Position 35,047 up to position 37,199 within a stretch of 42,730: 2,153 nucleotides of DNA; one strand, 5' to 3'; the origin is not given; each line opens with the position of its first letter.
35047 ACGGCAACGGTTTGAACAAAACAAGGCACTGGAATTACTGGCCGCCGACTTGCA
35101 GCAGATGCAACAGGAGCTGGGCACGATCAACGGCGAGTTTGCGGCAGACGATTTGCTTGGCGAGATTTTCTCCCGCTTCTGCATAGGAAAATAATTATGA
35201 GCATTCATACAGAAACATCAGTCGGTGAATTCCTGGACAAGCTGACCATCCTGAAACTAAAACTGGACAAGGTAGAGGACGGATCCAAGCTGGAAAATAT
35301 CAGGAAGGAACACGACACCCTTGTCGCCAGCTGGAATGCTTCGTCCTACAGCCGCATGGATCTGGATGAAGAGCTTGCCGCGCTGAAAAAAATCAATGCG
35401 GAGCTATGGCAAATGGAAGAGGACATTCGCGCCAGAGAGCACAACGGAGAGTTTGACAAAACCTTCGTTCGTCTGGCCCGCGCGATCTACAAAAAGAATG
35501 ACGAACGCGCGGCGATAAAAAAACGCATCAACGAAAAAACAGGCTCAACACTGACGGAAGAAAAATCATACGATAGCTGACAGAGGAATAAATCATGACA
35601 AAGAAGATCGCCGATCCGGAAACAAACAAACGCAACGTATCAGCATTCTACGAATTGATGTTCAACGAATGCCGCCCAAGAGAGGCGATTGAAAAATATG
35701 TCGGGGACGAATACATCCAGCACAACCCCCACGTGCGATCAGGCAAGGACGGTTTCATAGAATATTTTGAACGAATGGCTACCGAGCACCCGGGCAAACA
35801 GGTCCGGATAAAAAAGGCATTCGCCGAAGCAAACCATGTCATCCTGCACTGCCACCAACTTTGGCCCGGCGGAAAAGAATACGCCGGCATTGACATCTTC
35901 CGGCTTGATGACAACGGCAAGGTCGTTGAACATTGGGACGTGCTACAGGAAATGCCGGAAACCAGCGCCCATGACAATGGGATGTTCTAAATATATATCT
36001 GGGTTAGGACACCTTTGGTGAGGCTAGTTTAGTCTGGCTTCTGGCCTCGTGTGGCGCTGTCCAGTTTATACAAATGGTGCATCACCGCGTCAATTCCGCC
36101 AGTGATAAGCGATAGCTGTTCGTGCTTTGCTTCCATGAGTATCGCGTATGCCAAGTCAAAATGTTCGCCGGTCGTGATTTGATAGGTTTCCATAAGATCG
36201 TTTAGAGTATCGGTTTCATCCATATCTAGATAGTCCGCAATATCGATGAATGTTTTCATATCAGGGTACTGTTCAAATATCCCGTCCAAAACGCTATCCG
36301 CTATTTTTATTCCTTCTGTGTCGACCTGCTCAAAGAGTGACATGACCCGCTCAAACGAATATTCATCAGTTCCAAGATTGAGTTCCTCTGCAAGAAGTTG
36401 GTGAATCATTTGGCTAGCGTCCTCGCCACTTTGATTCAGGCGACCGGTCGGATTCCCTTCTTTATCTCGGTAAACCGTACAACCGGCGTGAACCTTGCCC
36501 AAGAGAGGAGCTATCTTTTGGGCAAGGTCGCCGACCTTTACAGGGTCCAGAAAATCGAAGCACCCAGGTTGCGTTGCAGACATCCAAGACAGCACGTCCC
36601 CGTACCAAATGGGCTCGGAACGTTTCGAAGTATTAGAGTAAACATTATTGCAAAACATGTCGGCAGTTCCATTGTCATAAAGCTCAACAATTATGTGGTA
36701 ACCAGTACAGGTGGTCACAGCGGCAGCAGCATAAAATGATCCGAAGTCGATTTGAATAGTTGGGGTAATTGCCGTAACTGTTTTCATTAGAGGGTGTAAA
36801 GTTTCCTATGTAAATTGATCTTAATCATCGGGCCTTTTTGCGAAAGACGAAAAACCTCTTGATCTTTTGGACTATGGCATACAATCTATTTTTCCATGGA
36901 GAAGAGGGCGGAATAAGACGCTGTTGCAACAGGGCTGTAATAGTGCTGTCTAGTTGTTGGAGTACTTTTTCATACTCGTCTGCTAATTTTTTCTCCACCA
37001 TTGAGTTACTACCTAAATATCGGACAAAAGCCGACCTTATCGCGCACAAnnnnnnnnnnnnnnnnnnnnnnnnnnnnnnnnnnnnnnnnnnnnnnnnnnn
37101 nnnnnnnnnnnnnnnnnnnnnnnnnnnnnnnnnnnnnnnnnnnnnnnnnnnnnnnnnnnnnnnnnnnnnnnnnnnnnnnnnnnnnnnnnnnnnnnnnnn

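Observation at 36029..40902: Tightly coupled six-gene, mostly membrane-protein operon with no recognisable family: candidate undescribed system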

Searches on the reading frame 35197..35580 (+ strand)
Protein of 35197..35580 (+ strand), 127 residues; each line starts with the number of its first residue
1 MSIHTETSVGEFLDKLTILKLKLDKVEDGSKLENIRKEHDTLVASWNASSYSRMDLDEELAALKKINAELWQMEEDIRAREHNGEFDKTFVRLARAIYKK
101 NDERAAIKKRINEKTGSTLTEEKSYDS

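Call 3: search_protein_families(library=pfam, proteins=[window:35197-35580:+], max_evalue=1)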
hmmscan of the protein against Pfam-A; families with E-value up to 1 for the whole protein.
window:35197-35580:+ (127 aa): 6 families
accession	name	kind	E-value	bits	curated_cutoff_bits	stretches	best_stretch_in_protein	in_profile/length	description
PF19662.4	DUF6165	-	3.2e-13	50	27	1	5-126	3-116/134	Family of unknown function (DUF6165)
PF14063.11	DUF4254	-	8.4e-08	32.6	27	2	60-118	4-59/144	Protein of unknown function (DUF4254)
PF14077.11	WD40_alt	-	0.036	14.3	25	1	55-72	22-39/48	Alternative WD40 repeat motif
PF25803.1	Spectrin_SYNE1_2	-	0.068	13.9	27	1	17-72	17-73/113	Nesprin-1, spectrin repeats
PF01877.22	RNA_binding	-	0.15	12.8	26.9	0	3-40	33-70/120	RNA binding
PF06005.17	ZapB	-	0.34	11.9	31.5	0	55-112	22-63/71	Cell division protein ZapB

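Call 4: search_protein_families(library=padloc, proteins=[window:35197-35580:+], max_evalue=1)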
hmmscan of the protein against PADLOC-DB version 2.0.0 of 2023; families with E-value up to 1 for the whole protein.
window:35197-35580:+ (127 aa): 2 families
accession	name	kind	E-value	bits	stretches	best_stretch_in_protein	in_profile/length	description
PDLC02730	PbeC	-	0.01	12.6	1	19-120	185-284/651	PbeC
PDLC02902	DpdK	-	0.03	12.6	1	27-96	9-72/137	DpdK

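Call 6: search_protein_families(library=ncbifam, proteins=[window:35197-35580:+], max_evalue=0.1)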
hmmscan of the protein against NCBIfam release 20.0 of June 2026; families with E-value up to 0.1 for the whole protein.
window:35197-35580:+ (127 aa): 0 families

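Call 72: search_protein_families(library=phrogs, proteins=[window:35197-35580:+], max_evalue=0.01)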
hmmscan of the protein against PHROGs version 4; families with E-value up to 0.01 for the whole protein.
window:35197-35580:+ (127 aa): 0 families

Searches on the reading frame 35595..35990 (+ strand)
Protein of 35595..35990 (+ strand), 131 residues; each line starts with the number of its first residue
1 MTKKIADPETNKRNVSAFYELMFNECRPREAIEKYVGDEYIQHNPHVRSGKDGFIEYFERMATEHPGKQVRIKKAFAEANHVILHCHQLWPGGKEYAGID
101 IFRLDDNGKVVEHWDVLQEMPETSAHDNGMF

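Call 3: search_protein_families(library=pfam, proteins=[window:35595-35990:+], max_evalue=1)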
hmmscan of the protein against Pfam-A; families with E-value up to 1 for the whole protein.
window:35595-35990:+ (131 aa): 4 families
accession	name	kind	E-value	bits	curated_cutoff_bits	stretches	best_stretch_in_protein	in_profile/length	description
PF07366.18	SnoaL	-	7e-13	48.9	28.4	1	15-120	3-120/126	SnoaL-like polyketide cyclase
PF12680.13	SnoaL_2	-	1.3e-12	48.6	27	1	15-113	1-102/102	SnoaL-like domain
PF18712.6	DUF5644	-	0.014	15.8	25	1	19-87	13-81/109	Family of unknown function (DUF5644)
PF04328.18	Sel_put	-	0.051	14.1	25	1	50-79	18-47/61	Selenoprotein, putative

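Call 4: search_protein_families(library=padloc, proteins=[window:35595-35990:+], max_evalue=1)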
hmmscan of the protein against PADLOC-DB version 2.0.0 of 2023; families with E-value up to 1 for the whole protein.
window:35595-35990:+ (131 aa): 0 families

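Call 6: search_protein_families(library=ncbifam, proteins=[window:35595-35990:+], max_evalue=0.1)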
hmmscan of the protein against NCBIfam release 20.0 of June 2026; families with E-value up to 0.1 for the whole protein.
window:35595-35990:+ (131 aa): 1 family
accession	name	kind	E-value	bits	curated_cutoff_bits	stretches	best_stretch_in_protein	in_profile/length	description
TIGR02096.1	TIGR02096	subfamily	0.041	14.2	97.1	1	15-84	4-75/129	ketosteroid isomerase-related protein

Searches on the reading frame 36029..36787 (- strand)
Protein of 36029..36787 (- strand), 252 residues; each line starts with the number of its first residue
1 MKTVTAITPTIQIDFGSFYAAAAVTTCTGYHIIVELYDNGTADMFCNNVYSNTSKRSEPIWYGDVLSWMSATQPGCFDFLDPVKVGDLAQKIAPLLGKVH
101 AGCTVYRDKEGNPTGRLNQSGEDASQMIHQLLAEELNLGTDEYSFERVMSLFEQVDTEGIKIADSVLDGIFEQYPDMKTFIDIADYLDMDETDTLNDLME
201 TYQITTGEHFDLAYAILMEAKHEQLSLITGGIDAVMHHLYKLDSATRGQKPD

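Call 3: search_protein_families(library=pfam, proteins=[window:36029-36787:-], max_evalue=1)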
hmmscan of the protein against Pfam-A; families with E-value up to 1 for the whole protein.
window:36029-36787:- (252 aa): 1 family
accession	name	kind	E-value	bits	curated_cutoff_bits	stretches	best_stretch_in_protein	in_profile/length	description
PF23300.3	HEAT_Nup120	-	0.32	11.2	29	1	120-225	64-156/170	Nucleoporin Nup120, HEAT repeats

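Call 4: search_protein_families(library=padloc, proteins=[window:36029-36787:-], max_evalue=1)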
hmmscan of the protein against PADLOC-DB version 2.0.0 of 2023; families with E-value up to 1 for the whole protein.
window:36029-36787:- (252 aa): 0 families

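Call 6: search_protein_families(library=ncbifam, proteins=[window:36029-36787:-], max_evalue=0.1)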
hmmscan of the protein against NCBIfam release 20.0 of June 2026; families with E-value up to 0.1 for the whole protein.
window:36029-36787:- (252 aa): 0 families

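Call 72: search_protein_families(library=phrogs, proteins=[window:36029-36787:-], max_evalue=0.01)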
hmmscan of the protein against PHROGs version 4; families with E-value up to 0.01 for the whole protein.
window:36029-36787:- (252 aa): 0 families

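Call 73: list_cluster_members(proteins=[window:36029-36787:-, window:36825-37001:-, window:39601-40902:-, window:42217-42690:+, window:41075-42217:+])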
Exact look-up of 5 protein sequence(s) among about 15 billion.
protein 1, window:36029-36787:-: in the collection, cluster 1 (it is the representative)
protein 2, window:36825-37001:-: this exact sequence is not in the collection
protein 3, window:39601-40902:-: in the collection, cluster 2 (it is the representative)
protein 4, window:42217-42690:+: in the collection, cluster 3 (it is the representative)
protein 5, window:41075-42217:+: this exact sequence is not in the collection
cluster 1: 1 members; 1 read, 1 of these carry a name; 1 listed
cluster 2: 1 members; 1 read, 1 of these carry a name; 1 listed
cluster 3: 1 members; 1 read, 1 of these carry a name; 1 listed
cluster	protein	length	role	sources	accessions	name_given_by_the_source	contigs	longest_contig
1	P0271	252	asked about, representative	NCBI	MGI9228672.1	MAG: hypothetical protein ACR2P9_02310 [Gammaproteobacteria bacterium]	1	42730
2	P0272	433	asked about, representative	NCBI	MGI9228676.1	MAG: hypothetical protein ACR2P9_02330 [Gammaproteobacteria bacterium]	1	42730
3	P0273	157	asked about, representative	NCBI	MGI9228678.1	MAG: hypothetical protein ACR2P9_02340 [Gammaproteobacteria bacterium]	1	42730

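Call 100: search_solved_structures(query=window:36029-36787:-, max_evalue=1)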
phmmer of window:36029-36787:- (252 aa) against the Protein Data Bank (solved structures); distinct sequences matched with E-value up to 1: 3.
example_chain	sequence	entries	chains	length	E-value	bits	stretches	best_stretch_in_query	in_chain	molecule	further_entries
4a6f_B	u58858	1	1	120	0.12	15.4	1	78-153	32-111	PHOSPHATIDYLINOSITOL 4,5-BISPHOSPHATE-BINDING PROTEIN SLM1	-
4a5k_A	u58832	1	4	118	0.15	15.1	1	78-153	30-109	PHOSPHATIDYLINOSITOL 4,5-BISPHOSPHATE-BINDING PROTEIN SLM 1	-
3nsu_A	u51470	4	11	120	0.16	15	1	78-153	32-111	Phosphatidylinositol 4,5-bisphosphate-binding protein SLM1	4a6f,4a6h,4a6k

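Call 101: search_dna_similar(query=window:36029-36787:-, collection=plasmids, mode=protein, max_evalue=0.01, max_rows=10)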
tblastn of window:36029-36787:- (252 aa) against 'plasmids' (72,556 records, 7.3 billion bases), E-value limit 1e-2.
No match.

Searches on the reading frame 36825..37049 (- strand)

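Call 3: search_protein_families(library=pfam, proteins=[window:36825-37049:-], max_evalue=1)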
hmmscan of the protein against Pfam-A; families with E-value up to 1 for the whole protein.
window:36825-37049:- (74 aa): 2 families
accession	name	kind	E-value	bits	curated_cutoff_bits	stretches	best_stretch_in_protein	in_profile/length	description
PF07130.17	YebG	-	0.032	14.6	27.5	1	17-44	19-45/74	YebG protein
PF03937.21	Sdh5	-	0.13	12.7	27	1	20-65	32-74/76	Flavinator of succinate dehydrogenase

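Call 4: search_protein_families(library=padloc, proteins=[window:36825-37049:-], max_evalue=1)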
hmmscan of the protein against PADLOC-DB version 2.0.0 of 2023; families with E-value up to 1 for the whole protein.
window:36825-37049:- (74 aa): 0 families

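Call 6: search_protein_families(library=ncbifam, proteins=[window:36825-37049:-], max_evalue=0.1)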
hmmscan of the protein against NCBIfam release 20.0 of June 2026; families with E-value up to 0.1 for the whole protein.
window:36825-37049:- (74 aa): 0 families
